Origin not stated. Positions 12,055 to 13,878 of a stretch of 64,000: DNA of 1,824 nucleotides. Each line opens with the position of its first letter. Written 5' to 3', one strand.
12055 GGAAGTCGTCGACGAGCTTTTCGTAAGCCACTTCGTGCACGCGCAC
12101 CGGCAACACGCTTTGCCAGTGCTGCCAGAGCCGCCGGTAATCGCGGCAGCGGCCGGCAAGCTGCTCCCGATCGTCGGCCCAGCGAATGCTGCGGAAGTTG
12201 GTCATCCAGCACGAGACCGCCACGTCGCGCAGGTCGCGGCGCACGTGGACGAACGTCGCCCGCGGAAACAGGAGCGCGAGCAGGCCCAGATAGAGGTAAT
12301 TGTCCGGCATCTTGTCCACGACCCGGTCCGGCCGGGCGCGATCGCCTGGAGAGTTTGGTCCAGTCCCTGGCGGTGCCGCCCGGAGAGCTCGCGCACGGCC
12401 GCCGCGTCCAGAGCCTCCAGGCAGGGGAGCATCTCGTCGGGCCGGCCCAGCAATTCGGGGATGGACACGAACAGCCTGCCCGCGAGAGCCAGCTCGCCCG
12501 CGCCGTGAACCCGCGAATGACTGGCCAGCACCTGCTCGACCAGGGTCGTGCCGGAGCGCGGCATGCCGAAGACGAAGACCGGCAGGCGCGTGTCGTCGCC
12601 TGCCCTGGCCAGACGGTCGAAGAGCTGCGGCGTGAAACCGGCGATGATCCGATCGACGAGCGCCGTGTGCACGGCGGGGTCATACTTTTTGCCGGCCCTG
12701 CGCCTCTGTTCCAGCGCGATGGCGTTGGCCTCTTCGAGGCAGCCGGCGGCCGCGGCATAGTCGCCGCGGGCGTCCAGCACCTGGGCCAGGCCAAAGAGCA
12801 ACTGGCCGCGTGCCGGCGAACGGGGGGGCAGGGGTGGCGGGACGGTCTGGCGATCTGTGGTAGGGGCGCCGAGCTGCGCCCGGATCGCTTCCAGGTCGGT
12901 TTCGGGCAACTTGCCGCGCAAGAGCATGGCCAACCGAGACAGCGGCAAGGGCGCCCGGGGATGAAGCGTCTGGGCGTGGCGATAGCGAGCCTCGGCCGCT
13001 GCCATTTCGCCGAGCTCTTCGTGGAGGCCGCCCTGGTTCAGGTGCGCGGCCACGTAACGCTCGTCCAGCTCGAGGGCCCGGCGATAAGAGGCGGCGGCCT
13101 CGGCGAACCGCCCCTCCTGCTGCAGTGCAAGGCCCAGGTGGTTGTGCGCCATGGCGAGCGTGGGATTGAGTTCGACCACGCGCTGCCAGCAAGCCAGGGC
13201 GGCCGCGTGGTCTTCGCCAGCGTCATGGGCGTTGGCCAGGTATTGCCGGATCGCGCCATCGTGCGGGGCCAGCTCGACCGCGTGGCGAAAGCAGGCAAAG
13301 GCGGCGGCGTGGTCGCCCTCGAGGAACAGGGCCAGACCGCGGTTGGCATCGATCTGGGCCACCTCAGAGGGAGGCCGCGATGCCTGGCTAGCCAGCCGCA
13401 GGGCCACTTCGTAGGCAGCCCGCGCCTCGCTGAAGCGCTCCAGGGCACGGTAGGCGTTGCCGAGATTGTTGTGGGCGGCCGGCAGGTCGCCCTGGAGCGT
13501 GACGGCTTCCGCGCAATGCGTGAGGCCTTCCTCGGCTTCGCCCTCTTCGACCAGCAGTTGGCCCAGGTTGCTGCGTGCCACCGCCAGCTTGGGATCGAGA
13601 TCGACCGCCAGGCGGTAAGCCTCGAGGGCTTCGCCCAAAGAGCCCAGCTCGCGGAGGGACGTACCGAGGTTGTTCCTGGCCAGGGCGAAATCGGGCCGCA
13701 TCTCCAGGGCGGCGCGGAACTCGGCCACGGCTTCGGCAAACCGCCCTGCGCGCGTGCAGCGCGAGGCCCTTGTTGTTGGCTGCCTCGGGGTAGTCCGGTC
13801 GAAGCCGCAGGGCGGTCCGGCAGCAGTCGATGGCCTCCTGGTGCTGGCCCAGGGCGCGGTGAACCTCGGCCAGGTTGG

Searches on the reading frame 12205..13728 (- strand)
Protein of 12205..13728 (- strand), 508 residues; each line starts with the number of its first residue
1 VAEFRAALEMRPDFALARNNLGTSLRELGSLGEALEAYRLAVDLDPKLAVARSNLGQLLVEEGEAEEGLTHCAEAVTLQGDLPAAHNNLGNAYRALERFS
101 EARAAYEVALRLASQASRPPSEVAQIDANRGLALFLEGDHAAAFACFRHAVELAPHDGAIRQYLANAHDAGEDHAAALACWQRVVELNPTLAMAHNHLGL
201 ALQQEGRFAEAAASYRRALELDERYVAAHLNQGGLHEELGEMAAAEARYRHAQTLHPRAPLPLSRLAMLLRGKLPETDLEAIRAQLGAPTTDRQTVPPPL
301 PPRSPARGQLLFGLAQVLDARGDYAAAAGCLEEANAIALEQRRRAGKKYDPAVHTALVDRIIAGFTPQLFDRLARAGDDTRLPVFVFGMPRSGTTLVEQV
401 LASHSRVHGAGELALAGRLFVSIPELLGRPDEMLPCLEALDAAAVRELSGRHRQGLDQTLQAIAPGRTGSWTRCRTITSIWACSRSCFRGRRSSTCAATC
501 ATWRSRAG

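Call 13: search_protein_families(library=pfam, proteins=[window:12205-13728:-], max_evalue=0.1)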
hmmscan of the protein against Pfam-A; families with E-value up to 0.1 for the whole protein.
seq(508 aa): 22 families
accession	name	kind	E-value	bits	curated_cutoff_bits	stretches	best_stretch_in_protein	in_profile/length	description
PF00515.34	TPR_1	-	2e-35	119.6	27.8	5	192-224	1-33/34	Tetratricopeptide repeat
PF07719.23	TPR_2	-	9.7e-33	110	27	5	192-224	1-33/34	Tetratricopeptide repeat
PF13414.12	TPR_11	-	1.6e-29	101.7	26.8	4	24-61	3-40/42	TPR repeat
PF13181.12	TPR_8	-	2.1e-29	99.6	25.7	4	194-223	3-32/34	Tetratricopeptide repeat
PF13432.12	TPR_16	-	2.3e-23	82.7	32.7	5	198-260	3-65/65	Tetratricopeptide repeat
PF13424.12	TPR_12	-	1.3e-22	80.1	30.1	6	83-154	3-75/77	Tetratricopeptide repeat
PF13431.12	TPR_17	-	1.9e-21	74.9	24.4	2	4-36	2-34/34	Tetratricopeptide repeat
PF14559.12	TPR_19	-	4.3e-15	56.2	25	4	134-190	1-57/68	Tetratricopeptide repeat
PF13428.12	TPR_14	-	4e-14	52.2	23.5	2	130-166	7-43/44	Tetratricopeptide repeat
PF13469.12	Sulfotransfer_3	-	6.5e-11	43.3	27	1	383-415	1-33/216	Sulfotransferase family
PF13374.12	TPR_10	-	3.8e-10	39.9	27.5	3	87-113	6-32/42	Tetratricopeptide repeat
PF13176.12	TPR_7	-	9.9e-10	38.2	27.9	2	85-117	1-33/36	Tetratricopeptide repeat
PF13174.12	TPR_6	-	1.1e-07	32.4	26.3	0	163-189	5-31/33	Tetratricopeptide repeat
PF24575.1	TPR_Slam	-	7.1e-07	30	35.2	1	17-67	49-99/104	Surface lipoprotein assembly modifier, N-terminal TPR repeats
PF23914.1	TPR_CcmH_CycH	-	1.7e-06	28.4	42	1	138-221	64-150/158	Cytochrome c-type biogenesis protein H TPR domain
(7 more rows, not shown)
